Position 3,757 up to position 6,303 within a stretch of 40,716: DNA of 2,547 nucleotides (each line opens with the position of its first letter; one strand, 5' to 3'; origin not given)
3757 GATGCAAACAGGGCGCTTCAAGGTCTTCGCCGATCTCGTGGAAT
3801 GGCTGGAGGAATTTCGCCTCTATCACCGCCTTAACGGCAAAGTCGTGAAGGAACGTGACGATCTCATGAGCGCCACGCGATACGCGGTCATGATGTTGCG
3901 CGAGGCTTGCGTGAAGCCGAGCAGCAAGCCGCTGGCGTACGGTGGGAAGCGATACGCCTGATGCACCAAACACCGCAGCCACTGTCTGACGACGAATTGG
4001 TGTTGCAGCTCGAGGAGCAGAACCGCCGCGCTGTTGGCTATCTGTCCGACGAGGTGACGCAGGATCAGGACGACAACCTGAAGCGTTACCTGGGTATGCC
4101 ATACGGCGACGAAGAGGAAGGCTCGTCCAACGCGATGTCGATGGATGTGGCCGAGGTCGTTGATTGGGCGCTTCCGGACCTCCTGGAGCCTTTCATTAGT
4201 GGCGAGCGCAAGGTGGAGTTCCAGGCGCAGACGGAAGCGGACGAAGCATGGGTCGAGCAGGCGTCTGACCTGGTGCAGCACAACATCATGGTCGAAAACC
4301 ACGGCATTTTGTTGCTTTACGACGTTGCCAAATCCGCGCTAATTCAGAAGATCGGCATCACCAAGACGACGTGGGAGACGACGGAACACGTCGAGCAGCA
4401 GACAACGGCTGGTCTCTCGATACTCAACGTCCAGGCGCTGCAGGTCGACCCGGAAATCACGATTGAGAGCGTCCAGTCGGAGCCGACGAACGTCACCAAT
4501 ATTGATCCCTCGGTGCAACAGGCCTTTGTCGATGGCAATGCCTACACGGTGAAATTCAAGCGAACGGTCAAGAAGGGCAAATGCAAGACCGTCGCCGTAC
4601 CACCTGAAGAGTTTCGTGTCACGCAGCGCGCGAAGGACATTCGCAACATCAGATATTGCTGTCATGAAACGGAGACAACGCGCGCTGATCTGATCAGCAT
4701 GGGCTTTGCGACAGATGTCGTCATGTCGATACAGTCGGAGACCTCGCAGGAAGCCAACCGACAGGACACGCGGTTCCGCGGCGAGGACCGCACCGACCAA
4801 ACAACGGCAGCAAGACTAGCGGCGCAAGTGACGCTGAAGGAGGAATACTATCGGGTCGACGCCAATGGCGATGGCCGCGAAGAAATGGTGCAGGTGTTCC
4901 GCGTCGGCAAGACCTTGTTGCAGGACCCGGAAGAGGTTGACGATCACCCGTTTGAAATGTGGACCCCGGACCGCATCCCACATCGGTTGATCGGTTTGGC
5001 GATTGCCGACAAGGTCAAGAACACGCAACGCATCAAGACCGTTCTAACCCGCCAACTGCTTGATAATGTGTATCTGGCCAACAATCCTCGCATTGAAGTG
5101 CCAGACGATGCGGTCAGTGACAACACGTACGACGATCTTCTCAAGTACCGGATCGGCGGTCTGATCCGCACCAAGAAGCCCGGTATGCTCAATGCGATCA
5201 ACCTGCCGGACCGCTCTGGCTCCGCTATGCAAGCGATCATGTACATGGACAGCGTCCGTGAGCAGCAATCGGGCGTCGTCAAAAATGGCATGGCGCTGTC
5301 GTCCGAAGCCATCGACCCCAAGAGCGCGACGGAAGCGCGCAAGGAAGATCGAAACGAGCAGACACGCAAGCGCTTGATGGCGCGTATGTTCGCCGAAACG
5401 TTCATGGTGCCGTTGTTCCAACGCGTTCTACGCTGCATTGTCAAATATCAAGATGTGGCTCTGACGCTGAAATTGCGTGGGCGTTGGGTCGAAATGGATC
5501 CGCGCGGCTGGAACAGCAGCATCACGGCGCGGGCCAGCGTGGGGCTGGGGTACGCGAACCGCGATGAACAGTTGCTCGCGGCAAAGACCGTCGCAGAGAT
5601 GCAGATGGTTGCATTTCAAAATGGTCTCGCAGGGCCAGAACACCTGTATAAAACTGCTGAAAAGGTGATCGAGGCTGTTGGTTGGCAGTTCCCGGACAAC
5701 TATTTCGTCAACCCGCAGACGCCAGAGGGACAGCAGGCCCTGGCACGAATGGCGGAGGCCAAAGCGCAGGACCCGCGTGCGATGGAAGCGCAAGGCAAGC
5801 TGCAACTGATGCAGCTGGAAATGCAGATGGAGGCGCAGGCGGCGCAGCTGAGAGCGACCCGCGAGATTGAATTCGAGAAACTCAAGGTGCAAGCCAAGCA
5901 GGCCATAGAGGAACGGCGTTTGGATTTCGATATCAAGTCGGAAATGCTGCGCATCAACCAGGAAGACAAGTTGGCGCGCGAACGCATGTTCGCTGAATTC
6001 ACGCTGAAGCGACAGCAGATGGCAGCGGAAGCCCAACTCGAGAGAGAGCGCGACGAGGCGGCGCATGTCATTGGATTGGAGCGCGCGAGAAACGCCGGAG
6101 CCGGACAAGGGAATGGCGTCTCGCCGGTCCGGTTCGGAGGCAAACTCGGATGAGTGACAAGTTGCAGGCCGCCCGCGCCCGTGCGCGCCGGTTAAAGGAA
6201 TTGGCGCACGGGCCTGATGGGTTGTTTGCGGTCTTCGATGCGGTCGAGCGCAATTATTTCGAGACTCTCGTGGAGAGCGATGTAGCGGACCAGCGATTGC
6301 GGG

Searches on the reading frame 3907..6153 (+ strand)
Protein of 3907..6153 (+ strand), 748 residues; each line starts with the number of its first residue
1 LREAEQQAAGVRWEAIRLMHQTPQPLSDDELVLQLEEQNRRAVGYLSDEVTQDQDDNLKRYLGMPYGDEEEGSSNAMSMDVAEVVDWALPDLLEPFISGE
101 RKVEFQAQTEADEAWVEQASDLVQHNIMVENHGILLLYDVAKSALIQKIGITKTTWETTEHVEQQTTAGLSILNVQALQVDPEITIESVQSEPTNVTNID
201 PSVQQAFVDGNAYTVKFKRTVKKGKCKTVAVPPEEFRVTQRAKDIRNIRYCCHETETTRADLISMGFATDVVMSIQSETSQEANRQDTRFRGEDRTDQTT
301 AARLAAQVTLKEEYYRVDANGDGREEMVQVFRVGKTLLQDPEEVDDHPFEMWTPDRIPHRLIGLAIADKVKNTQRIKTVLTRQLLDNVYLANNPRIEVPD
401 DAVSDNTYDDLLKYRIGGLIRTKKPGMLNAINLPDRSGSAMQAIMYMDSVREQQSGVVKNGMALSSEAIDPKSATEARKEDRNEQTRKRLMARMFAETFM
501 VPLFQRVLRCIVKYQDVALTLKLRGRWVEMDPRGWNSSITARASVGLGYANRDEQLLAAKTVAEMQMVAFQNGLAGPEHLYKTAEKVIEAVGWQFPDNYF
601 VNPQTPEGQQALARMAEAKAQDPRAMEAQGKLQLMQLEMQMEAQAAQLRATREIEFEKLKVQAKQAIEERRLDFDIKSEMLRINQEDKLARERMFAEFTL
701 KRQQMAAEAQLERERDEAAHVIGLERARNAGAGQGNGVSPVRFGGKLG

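Call 44: search_protein_families(library=phrogs, proteins=[window:3907-6153:+], max_evalue=0.00001)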
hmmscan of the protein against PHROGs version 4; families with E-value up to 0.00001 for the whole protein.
window:3907-6153:+ (748 aa): 1 family
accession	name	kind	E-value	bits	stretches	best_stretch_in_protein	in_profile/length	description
phrog_1216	-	head and packaging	1.2e-111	375.4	1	24-719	9-701/714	portal protein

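Call 76: search_dna_similar(query=window:3907-6153:+, collection=phages, mode=protein, max_rows=10)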
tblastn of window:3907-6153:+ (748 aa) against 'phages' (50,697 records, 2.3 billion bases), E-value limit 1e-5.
Records with a match: 301; places in all: 303; records where one place covers at least 80% of the query: 157.
Best place of each record, by identity: <60% 301.
By first word of the organism name: Pseudomonas 105; Escherichia 94; Vibrio 19; Aeromonas 11; Proteus 8; Sulfitobacter 7; Cronobacter 7; Salmonella 7; Alteromonas 7; Caudoviricetes 6; and 18 more.
By host as written in the record: Escherichia coli 52; Pseudomonas aeruginosa 39; - 25; Pseudomonas aeruginosa PAO1 16; Aeromonas hydrophila 9; Pseudomonas sp. 7; Vibrio parahaemolyticus 7; Sulfitobacter sp. CB2047 6; and 89 more.
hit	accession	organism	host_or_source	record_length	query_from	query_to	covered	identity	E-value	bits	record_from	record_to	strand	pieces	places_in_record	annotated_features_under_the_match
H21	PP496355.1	Microcystis phage Mvi-Yong1342-1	Microcystis viridis FACHB-1342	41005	38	715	91%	33.2%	6e-85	300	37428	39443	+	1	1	portal protein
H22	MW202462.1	Caudoviricetes sp.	Manatee Spring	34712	30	712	91%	31.1%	8e-83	294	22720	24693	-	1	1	head to tail connecting protein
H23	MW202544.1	Bacteriophage sp.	Manatee Spring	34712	30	712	91%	31.1%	8e-83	294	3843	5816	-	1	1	head to tail connecting protein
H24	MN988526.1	Rhizobium phage RHph_N3_2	Rhizobium phaseoli N3_2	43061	45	710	89%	31.4%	1e-79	285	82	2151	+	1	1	portal protein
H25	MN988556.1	Rhizobium phage RHph_I1_23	Rhizobium phaseoli I1_23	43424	45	712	89%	31.3%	7e-79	282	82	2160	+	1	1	portal protein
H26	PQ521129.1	Photobacterium phage PhCF1.2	Photobacterium ganghwense CF1.2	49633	24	721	93%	29.0%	4e-74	268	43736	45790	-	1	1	portal protein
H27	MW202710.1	Caudoviricetes sp.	Manatee Spring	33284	42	712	90%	30.0%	3e-82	292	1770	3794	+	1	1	head to tail connecting protein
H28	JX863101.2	Pseudomonas phage UFV-P2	Pseudomonas fluorescens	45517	25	721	93%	28.3%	7e-75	270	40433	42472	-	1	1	portal protein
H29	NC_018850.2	Pseudomonas phage UFV-P2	Pseudomonas fluorescens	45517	25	721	93%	28.3%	7e-75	270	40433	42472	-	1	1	portal protein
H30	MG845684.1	Pseudomonas phage NV1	Pseudomonas tolaasii NCPPB 2192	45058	25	721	93%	27.7%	3e-77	278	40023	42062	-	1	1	putative portal protein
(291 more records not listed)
